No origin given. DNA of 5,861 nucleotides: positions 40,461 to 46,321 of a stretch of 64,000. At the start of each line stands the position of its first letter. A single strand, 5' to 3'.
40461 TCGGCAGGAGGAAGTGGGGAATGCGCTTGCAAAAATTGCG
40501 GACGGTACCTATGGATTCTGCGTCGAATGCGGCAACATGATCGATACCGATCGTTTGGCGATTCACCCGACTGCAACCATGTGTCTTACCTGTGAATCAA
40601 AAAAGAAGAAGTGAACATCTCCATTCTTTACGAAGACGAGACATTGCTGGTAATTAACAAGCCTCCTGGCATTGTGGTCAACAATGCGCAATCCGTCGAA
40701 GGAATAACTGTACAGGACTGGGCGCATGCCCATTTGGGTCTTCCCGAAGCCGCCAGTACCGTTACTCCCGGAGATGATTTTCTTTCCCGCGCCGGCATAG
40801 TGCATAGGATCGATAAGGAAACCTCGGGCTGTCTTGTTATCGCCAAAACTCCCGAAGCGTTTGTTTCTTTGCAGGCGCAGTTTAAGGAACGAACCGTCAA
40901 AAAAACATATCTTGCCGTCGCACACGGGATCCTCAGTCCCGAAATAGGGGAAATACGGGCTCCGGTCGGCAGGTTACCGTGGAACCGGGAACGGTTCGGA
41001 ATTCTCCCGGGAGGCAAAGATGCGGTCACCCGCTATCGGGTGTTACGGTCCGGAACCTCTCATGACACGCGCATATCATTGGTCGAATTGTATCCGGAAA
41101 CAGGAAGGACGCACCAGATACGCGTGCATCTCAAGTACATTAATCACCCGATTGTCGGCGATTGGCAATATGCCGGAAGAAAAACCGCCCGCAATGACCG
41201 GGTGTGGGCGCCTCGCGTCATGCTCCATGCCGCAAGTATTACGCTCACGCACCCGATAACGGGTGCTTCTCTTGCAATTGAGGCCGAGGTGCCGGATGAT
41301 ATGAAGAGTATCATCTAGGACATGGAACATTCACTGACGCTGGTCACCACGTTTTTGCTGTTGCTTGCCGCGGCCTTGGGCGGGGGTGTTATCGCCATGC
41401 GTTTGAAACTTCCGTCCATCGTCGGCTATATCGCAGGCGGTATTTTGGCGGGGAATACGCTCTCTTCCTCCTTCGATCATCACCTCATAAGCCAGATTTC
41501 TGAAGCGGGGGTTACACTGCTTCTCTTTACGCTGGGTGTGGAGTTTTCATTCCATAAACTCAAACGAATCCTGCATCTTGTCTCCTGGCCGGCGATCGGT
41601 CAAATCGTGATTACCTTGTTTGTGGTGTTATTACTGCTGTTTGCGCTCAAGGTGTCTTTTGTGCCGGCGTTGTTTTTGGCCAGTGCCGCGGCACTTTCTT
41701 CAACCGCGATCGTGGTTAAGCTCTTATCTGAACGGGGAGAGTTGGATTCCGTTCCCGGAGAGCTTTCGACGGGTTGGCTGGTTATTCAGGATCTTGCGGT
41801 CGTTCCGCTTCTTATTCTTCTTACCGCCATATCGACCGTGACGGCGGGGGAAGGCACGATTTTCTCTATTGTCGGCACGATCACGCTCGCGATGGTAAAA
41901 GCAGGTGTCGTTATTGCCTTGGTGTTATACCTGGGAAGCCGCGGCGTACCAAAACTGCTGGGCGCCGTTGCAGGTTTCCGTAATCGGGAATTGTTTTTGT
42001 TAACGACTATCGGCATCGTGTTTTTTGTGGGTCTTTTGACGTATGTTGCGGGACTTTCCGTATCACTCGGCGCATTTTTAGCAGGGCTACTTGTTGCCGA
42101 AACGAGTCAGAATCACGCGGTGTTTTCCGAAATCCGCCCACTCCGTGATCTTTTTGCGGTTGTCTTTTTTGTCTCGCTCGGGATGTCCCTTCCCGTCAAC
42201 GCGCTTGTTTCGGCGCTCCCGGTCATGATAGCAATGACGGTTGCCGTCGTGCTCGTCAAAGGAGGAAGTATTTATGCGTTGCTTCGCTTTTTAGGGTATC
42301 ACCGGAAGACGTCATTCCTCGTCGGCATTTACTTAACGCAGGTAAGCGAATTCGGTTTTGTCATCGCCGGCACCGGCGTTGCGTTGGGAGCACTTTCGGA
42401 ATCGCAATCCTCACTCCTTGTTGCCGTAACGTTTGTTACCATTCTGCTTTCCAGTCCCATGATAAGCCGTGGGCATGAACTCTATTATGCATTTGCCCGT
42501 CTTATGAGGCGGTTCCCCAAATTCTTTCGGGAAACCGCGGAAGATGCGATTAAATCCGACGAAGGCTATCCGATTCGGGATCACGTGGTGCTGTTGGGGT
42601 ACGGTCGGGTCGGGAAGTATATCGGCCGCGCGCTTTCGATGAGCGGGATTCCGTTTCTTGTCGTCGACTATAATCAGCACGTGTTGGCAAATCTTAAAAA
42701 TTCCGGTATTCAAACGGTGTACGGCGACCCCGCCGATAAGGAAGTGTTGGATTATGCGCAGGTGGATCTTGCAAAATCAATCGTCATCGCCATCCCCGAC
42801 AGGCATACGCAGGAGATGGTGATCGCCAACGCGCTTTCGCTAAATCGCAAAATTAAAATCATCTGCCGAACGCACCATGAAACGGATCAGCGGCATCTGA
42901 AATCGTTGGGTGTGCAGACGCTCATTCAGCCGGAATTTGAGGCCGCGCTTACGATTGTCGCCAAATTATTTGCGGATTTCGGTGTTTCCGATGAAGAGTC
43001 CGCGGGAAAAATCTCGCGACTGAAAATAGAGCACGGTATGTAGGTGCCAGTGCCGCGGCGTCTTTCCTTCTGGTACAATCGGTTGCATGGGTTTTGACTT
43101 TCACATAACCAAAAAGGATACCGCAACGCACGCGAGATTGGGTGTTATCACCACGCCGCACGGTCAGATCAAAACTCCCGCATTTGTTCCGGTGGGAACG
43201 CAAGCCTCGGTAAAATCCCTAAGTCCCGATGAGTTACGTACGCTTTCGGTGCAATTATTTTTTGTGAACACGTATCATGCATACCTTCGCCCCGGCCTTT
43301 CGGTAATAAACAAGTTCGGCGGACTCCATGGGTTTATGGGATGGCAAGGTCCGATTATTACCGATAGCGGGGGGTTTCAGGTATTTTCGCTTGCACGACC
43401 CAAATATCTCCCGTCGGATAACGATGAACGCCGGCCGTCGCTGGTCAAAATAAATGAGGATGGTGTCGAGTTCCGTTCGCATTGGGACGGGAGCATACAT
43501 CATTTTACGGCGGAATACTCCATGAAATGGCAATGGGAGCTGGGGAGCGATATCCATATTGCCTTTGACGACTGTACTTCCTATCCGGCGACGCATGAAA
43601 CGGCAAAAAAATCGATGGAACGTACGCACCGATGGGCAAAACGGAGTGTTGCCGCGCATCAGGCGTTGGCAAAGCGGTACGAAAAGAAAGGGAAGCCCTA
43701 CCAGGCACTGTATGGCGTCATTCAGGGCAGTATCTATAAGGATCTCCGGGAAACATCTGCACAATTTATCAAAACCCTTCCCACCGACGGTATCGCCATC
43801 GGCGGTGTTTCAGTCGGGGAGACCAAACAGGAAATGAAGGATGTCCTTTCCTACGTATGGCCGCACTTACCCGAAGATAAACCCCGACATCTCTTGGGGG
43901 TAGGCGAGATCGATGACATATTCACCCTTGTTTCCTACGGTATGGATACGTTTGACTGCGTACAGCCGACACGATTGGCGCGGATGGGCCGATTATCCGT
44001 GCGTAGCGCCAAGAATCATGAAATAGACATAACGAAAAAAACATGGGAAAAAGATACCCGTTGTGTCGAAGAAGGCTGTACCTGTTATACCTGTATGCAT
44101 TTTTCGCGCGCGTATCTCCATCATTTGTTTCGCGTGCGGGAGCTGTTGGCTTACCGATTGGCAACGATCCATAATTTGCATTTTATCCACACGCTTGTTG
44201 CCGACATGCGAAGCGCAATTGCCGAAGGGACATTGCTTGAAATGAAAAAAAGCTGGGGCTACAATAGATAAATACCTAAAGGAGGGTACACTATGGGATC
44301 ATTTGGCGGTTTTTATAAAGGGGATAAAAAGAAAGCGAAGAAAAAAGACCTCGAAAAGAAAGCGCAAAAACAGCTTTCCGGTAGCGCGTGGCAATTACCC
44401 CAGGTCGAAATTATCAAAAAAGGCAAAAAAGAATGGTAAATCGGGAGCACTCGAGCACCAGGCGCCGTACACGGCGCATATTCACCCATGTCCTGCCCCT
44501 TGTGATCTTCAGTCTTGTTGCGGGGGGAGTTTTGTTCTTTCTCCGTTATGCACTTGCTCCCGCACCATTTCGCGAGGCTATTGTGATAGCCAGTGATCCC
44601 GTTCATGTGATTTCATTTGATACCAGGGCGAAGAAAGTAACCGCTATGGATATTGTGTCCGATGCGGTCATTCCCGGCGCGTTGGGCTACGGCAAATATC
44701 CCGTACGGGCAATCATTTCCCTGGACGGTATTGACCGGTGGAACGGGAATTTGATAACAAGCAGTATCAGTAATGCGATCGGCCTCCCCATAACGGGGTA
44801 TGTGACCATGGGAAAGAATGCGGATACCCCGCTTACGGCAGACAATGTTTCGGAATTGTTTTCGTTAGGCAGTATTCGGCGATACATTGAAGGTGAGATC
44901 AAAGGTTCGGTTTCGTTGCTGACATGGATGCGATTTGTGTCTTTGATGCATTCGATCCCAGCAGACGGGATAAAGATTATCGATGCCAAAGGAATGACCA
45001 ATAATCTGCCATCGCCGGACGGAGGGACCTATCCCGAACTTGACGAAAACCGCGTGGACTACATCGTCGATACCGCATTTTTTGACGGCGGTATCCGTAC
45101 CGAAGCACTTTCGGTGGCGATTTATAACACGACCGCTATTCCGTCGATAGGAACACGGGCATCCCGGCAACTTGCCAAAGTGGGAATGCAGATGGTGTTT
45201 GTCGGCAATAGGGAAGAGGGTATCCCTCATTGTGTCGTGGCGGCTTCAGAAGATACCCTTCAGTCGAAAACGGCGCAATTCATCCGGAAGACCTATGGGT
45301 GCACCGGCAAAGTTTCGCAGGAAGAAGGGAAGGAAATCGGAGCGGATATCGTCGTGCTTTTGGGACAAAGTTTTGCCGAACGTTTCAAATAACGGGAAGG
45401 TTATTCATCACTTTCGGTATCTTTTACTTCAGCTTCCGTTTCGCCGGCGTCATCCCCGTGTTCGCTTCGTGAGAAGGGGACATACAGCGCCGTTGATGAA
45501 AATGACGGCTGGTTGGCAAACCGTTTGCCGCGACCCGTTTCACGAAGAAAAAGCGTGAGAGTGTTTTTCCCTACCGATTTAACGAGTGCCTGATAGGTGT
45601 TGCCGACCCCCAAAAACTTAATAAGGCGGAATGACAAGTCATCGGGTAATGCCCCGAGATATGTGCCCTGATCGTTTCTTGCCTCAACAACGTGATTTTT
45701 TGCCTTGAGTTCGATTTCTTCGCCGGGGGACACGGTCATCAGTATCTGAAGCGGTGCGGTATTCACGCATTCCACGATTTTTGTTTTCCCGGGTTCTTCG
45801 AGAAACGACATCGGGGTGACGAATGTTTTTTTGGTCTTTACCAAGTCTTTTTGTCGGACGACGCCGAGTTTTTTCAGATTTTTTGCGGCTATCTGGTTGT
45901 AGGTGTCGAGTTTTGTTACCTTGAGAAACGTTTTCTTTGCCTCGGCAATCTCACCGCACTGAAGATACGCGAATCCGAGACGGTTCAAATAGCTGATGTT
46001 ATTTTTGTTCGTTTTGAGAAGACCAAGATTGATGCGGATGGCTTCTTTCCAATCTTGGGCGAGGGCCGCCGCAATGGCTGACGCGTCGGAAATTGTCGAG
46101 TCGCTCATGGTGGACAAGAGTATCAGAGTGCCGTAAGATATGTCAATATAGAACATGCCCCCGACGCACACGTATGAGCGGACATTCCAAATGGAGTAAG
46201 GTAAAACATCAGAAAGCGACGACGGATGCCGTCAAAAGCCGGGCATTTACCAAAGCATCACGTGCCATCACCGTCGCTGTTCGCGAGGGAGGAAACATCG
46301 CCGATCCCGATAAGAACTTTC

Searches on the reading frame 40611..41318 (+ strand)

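Call 82: search_protein_families(library=pfam, proteins=[window:40611-41318:+], max_evalue=0.001)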
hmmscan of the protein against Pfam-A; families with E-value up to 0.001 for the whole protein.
window:40611-41318:+ (235 aa): 1 family
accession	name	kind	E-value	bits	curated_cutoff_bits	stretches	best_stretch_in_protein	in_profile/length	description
PF00849.27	PseudoU_synth_2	-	4.5e-31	108.6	26.8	1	12-175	2-151/152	RNA pseudouridylate synthase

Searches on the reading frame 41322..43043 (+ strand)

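Call 18: search_protein_families(library=pfam, proteins=[window:41322-43043:+], max_evalue=0.001)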
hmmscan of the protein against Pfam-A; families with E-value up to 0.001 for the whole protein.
window:41322-43043:+ (573 aa): 2 families
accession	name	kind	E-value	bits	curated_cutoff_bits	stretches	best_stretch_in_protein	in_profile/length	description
PF00999.27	Na_H_Exchanger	-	7.9e-48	163.6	26.2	1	15-381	2-369/375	Sodium/hydrogen exchanger, transmembrane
PF02254.24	TrkA_N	-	1.9e-23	83.4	23.8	1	422-537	1-116/116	TrkA-N domain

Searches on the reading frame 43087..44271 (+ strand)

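Call 18: search_protein_families(library=pfam, proteins=[window:43087-44271:+], max_evalue=0.001)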
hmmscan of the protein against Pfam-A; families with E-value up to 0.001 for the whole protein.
window:43087-44271:+ (394 aa): 1 family
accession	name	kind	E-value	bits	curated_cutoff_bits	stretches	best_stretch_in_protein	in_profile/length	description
PF01702.25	TGT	-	3.5e-136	454.4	26.3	1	16-390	3-351/357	Queuine tRNA-ribosyltransferase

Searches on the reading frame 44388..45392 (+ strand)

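Call 43: search_protein_families(library=pfam, proteins=[window:44388-45392:+], max_evalue=0.001)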
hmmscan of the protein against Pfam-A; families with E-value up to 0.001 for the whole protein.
window:44388-45392:+ (334 aa): 1 family
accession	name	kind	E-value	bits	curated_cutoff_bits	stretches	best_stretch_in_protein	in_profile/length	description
PF13399.11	LytR_C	-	5.9e-05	24.4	22.2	1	241-329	2-86/86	LytR cell envelope-related transcriptional attenuator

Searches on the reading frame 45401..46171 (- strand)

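Call 82: search_protein_families(library=pfam, proteins=[window:45401-46171:-], max_evalue=0.001)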
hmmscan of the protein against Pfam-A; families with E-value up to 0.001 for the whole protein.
window:45401-46171:- (256 aa): 2 families
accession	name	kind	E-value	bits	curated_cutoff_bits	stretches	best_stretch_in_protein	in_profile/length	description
PF07719.23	TPR_2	-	0.00021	21.6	27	0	61-89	3-31/34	Tetratricopeptide repeat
PF13181.12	TPR_8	-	0.00026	21.3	25.7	1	60-89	2-31/34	Tetratricopeptide repeat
